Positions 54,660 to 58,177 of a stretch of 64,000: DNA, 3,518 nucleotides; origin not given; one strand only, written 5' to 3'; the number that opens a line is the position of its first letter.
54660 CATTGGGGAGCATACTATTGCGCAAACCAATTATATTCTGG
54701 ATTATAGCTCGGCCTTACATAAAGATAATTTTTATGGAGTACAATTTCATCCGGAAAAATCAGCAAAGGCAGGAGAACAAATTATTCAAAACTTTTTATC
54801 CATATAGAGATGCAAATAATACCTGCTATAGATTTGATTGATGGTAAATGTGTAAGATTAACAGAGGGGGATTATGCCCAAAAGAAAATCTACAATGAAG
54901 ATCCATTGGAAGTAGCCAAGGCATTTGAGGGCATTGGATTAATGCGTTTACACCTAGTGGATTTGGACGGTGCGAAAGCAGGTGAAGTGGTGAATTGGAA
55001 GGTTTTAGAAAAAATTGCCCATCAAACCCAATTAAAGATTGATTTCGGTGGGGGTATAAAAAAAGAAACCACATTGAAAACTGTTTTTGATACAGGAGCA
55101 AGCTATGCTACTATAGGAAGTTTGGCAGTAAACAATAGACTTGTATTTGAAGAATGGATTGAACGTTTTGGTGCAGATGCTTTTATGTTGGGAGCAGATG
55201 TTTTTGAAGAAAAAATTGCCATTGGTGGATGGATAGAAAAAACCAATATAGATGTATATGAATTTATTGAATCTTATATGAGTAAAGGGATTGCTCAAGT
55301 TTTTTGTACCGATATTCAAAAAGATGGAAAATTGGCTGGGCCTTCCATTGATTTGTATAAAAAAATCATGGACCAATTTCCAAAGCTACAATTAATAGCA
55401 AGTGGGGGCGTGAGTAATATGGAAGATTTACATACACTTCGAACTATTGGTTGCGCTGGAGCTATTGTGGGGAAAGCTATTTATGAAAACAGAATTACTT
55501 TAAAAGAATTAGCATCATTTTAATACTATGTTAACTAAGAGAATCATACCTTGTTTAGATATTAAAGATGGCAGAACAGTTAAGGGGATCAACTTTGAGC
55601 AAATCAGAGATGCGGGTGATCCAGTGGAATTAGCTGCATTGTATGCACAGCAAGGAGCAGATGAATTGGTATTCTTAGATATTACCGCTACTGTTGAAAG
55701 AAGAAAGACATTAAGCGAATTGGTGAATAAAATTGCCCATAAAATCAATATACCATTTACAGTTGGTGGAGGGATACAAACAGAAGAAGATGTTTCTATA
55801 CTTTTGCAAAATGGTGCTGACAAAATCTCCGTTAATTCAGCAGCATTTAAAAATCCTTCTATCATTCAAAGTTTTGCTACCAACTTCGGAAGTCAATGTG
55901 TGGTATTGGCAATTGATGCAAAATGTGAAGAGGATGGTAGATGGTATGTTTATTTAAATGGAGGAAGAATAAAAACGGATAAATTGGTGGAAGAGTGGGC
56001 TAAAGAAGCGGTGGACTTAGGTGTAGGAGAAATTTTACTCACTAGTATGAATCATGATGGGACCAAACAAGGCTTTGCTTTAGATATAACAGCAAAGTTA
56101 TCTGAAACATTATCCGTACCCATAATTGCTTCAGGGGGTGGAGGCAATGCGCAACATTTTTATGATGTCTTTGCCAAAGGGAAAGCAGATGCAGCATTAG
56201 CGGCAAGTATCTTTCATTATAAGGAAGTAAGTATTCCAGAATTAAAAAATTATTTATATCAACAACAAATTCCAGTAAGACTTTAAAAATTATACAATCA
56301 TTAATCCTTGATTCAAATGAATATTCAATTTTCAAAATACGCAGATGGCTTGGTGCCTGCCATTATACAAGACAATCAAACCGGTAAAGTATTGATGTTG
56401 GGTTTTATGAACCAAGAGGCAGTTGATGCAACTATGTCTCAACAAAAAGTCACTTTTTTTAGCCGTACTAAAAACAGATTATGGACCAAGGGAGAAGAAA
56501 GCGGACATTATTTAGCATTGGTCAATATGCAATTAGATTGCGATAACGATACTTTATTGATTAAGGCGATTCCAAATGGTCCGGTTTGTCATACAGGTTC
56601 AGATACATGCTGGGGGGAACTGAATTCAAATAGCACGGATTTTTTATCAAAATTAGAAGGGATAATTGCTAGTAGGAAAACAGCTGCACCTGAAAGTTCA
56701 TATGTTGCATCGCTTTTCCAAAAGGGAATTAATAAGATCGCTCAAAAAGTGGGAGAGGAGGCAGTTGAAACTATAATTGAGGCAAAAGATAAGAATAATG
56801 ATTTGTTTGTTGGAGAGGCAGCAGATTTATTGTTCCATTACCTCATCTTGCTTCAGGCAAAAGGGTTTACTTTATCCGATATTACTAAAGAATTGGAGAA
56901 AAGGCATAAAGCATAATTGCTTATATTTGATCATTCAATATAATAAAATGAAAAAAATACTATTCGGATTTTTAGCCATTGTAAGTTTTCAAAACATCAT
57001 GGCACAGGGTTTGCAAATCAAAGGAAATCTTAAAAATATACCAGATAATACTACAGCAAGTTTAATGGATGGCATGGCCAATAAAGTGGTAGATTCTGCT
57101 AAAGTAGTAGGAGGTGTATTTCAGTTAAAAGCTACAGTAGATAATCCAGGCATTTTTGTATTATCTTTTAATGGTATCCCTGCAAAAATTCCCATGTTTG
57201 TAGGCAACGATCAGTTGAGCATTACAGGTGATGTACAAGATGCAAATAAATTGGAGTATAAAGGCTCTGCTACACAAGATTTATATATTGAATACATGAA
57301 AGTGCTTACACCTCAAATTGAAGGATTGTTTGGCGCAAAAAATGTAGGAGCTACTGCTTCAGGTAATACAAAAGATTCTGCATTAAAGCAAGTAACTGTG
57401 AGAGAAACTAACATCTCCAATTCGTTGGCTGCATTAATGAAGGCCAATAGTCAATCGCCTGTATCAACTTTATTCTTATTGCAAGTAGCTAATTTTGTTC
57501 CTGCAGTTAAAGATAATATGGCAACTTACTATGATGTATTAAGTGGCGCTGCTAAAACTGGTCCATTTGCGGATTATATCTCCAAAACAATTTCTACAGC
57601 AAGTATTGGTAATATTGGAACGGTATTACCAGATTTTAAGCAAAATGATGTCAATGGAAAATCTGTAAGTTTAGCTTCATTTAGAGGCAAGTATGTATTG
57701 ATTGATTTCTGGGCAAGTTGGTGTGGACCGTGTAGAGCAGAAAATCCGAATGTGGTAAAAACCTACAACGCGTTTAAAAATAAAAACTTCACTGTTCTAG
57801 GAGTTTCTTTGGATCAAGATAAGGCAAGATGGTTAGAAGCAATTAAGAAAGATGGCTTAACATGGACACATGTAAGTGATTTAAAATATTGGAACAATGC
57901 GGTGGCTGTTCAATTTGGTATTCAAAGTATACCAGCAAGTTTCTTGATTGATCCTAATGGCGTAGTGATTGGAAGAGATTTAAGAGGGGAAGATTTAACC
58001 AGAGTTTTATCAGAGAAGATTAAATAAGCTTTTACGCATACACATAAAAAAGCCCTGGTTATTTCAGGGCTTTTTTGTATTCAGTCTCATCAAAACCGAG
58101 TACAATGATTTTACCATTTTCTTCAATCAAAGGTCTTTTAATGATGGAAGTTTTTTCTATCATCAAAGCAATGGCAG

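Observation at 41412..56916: trp operon nested inside the his operon: hisH-A-F-IE placed behind a Trp-sensing attenuator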

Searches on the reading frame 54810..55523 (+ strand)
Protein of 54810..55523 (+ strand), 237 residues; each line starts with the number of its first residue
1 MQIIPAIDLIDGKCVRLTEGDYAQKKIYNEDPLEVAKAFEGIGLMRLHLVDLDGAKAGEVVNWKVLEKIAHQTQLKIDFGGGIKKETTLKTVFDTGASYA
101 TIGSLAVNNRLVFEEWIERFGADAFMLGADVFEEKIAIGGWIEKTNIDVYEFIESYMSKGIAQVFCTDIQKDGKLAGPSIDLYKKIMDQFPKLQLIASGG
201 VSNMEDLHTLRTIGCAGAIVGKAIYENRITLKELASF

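Call 4: search_protein_families(library=ncbifam, proteins=[window:54810-55523:+])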
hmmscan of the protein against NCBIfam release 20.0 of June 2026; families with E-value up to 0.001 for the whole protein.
window:54810-55523:+ (237 aa): 13 families
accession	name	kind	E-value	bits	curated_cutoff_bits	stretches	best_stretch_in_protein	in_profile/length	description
TIGR00007.1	TIGR00007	equivalog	4.4e-73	245.7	228.95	1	3-233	1-230/231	1-(5-phosphoribosyl)-5-[(5-phosphoribosylamino)methylideneamino]imidazole-4-carboxamide isomerase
NF010112.0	PRK13585.1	equivalog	8.8e-54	182.6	243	1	1-233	3-233/241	1-(5-phosphoribosyl)-5-[(5-phosphoribosylamino)methylideneamino]imidazole-4-carboxamide isomerase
NF003156.0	PRK04128.1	equivalog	1.5e-45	155.9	285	1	1-235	2-225/231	1-(5-phosphoribosyl)-5-((5-phosphoribosylamino)methylideneamino)imidazole-4-carboxamide isomerase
NF010114.0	PRK13587.1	equivalog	3.4e-42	144.7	305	1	2-227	3-227/234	1-(5-phosphoribosyl)-5-((5-phosphoribosylamino)methylideneamino)imidazole-4-carboxamide isomerase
TIGR01919.1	hisA-trpF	equivalog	7.4e-41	140.3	306.45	1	2-233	4-237/243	bifunctional 1-(5-phosphoribosyl)-5-((5-phosphoribosylamino)methylideneamino)imidazole-4-carboxamide isomerase/phosphoribosylanthranilate is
NF010113.0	PRK13586.1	equivalog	1.8e-26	93.3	238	1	1-229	2-226/232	1-(5-phosphoribosyl)-5-((5-phosphoribosylamino)methylideneamino)imidazole-4-carboxamide isomerase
NF038364.1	AglZ_HisF2_fam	equivalog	2e-23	83.1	310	1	3-221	5-225/248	AglZ/HisF2 family acetamidino modification protein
NF010712.0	PRK14114.1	equivalog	4.1e-23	82.1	327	1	1-232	1-234/241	1-(5-phosphoribosyl)-5-((5-phosphoribosylamino)methylideneamino)imidazole-4-carboxamide isomerase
TIGR00735.1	hisF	equivalog_domain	8.1e-23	81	294.55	1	2-234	5-242/254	imidazole glycerol phosphate synthase subunit HisF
TIGR03572.1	WbuZ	equivalog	3.7e-21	75.6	299.7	1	2-219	5-224/232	glycosyl amidation-associated protein WbuZ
TIGR00734.1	hisAF_rel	hypoth_equivalog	6.7e-13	49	179.85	1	1-227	1-219/221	HisA/HisF family protein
NF003198.0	PRK04169.1-2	subfamily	1.1e-05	24.6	247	0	54-107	177-230/249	geranylgeranylglyceryl/heptaprenylglyceryl phosphate synthase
NF002231.0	PRK01130.1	subfamily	5.4e-05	22.3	189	0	174-226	164-215/230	putative N-acetylmannosamine-6-phosphate 2-epimerase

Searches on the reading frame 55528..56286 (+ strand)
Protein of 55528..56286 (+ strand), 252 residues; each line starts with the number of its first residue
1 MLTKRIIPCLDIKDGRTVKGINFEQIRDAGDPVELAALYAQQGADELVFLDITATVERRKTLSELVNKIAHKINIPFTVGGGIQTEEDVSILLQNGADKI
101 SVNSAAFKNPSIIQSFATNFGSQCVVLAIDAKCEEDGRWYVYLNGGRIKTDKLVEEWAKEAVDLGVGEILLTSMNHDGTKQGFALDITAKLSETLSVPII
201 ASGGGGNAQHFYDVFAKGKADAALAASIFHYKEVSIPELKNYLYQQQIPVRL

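Call 4: search_protein_families(library=ncbifam, proteins=[window:55528-56286:+])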
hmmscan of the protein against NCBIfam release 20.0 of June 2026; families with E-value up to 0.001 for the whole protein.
window:55528-56286:+ (252 aa): 22 families
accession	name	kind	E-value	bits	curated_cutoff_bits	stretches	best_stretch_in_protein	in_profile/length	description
TIGR00735.1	hisF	equivalog_domain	7.2e-106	353.1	294.55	1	1-251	1-254/254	imidazole glycerol phosphate synthase subunit HisF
TIGR03572.1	WbuZ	equivalog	8.4e-78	260.9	299.7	1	1-231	1-232/232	glycosyl amidation-associated protein WbuZ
NF038364.1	AglZ_HisF2_fam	equivalog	5.1e-63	212.8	310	1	2-242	1-241/248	AglZ/HisF2 family acetamidino modification protein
NF010112.0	PRK13585.1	equivalog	1.3e-38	133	243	1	5-229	4-225/241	1-(5-phosphoribosyl)-5-[(5-phosphoribosylamino)methylideneamino]imidazole-4-carboxamide isomerase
TIGR00007.1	TIGR00007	equivalog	1.6e-34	119.6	228.95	1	6-208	1-201/231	1-(5-phosphoribosyl)-5-[(5-phosphoribosylamino)methylideneamino]imidazole-4-carboxamide isomerase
TIGR01919.1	hisA-trpF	equivalog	1.1e-20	74.2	306.45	1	6-207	5-204/243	bifunctional 1-(5-phosphoribosyl)-5-((5-phosphoribosylamino)methylideneamino)imidazole-4-carboxamide isomerase/phosphoribosylanthranilate is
NF010113.0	PRK13586.1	equivalog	6.6e-16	58.7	238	1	5-189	3-183/232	1-(5-phosphoribosyl)-5-((5-phosphoribosylamino)methylideneamino)imidazole-4-carboxamide isomerase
NF010114.0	PRK13587.1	equivalog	8.6e-15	55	305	1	44-211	46-207/234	1-(5-phosphoribosyl)-5-((5-phosphoribosylamino)methylideneamino)imidazole-4-carboxamide isomerase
NF003156.0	PRK04128.1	equivalog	1.4e-12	48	285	1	5-187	3-176/231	1-(5-phosphoribosyl)-5-((5-phosphoribosylamino)methylideneamino)imidazole-4-carboxamide isomerase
TIGR02129.1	hisA_euk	equivalog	5.5e-10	39.4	229.3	1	71-227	74-236/255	phosphoribosylformimino-5-aminoimidazole carboxamide ribotide isomerase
TIGR00734.1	hisAF_rel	hypoth_equivalog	1.9e-08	34.4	179.85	1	46-107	156-217/221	HisA/HisF family protein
NF010712.0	PRK14114.1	equivalog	7.6e-08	32.1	327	1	7-205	4-197/241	1-(5-phosphoribosyl)-5-((5-phosphoribosylamino)methylideneamino)imidazole-4-carboxamide isomerase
NF005819.0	PRK07695.1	equivalog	2e-07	30.9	251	0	40-109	112-183/205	thiazole tautomerase TenI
TIGR00693.1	thiE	equivalog_domain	5.7e-07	29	145.1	0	56-112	132-190/197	thiamine phosphate synthase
NF003198.0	PRK04169.1-2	subfamily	8.7e-07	28.3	247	1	40-112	164-235/249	geranylgeranylglyceryl/heptaprenylglyceryl phosphate synthase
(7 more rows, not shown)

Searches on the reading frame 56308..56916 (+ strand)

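Call 4: search_protein_families(library=ncbifam, proteins=[window:56308-56916:+])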
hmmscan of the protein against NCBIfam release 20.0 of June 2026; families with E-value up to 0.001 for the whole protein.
window:56308-56916:+ (202 aa): 6 families
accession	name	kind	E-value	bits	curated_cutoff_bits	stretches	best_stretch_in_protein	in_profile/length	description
NF002747.0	PRK02759.1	equivalog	5.3e-84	281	187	1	3-201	7-206/208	bifunctional phosphoribosyl-AMP cyclohydrolase/phosphoribosyl-ATP diphosphatase HisIE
NF000768.0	PRK00051.1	equivalog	1.9e-37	127.7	126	1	4-104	14-112/131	phosphoribosyl-AMP cyclohydrolase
NF001613.0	PRK00400.1-5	equivalog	1.1e-30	105.8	120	1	110-201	3-94/107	phosphoribosyl-ATP diphosphatase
NF001611.0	PRK00400.1-3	equivalog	7.7e-30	103.2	99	1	109-200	3-94/108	phosphoribosyl-ATP diphosphatase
TIGR03188.1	histidine_hisI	equivalog_domain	9.2e-30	102.7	42.7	1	113-196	1-84/84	phosphoribosyl-ATP diphosphatase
NF001610.0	PRK00400.1-1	equivalog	3.4e-08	33.6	104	1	121-196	18-93/93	phosphoribosyl-ATP diphosphatase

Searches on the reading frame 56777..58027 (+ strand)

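Call 4: search_protein_families(library=ncbifam, proteins=[window:56777-58027:+])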
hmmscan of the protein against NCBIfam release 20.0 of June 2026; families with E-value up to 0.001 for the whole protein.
window:56777-58027:+ (416 aa): 19 families
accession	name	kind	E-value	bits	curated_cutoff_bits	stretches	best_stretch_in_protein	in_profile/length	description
NF002854.0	PRK03147.1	subfamily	3.8e-23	82.3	170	1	272-399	30-154/176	thiol-disulfide oxidoreductase ResA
NF047696.1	ThlDiSintTplARhiz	equivalog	1.6e-19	70.6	230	1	279-400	72-196/219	thiol:disulfide interchange protein TlpA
NF041054.1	WAxxUGC_long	equivalog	8.4e-14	51.6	300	1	283-398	83-195/354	ResA-like WAxxUGC motif-containing protein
TIGR00385.1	dsbE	subfamily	1.6e-13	50.6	123.15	1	284-400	40-153/173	DsbE family thiol:disulfide interchange protein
NF041202.1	StoA_CxxC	exception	5.8e-11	42.5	210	1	284-397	33-144/163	endospore biogenesis thiol-disulfide oxidoreductase StoA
TIGR01068.1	thioredoxin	equivalog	3e-10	40.1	96.8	1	304-348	13-57/101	thioredoxin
NF006960.0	PRK09437.1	equivalog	1.1e-09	38.4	140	1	280-382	6-105/156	thioredoxin-dependent thiol peroxidase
NF011941.0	PRK15412.1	equivalog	1.1e-09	38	359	1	302-415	66-172/185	thiol:disulfide interchange protein DsbE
NF008229.0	PRK10996.1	equivalog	1.8e-06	27.7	125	1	303-326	51-74/141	thioredoxin TrxC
NF006898.0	PRK09381.1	equivalog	2.5e-06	27.8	138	1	306-348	23-64/109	thioredoxin TrxA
NF009668.0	PRK13189.1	equivalog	3.6e-06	26.3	211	1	274-360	6-95/224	peroxiredoxin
NF010625.0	PRK14018.1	equivalog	9.7e-06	24.3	522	1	270-397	24-152/521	bifunctional peptide-methionine (S)-S-oxide reductase MsrA/peptide-methionine (R)-S-oxide reductase MsrB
NF040737.1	peroxi_PrxU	equivalog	5.4e-05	23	270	1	274-415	32-186/233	thioredoxin-dependent peroxiredoxin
NF045694.1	seleno_TsoB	exception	6.7e-05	21.2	805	1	277-349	447-521/572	rhodanese/DsbD fusion-like selenoprotein TsoB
TIGR01126.1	pdi_dom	equivalog_domain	8.7e-05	22.8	107.2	1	304-350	14-60/105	protein disulfide-isomerase domain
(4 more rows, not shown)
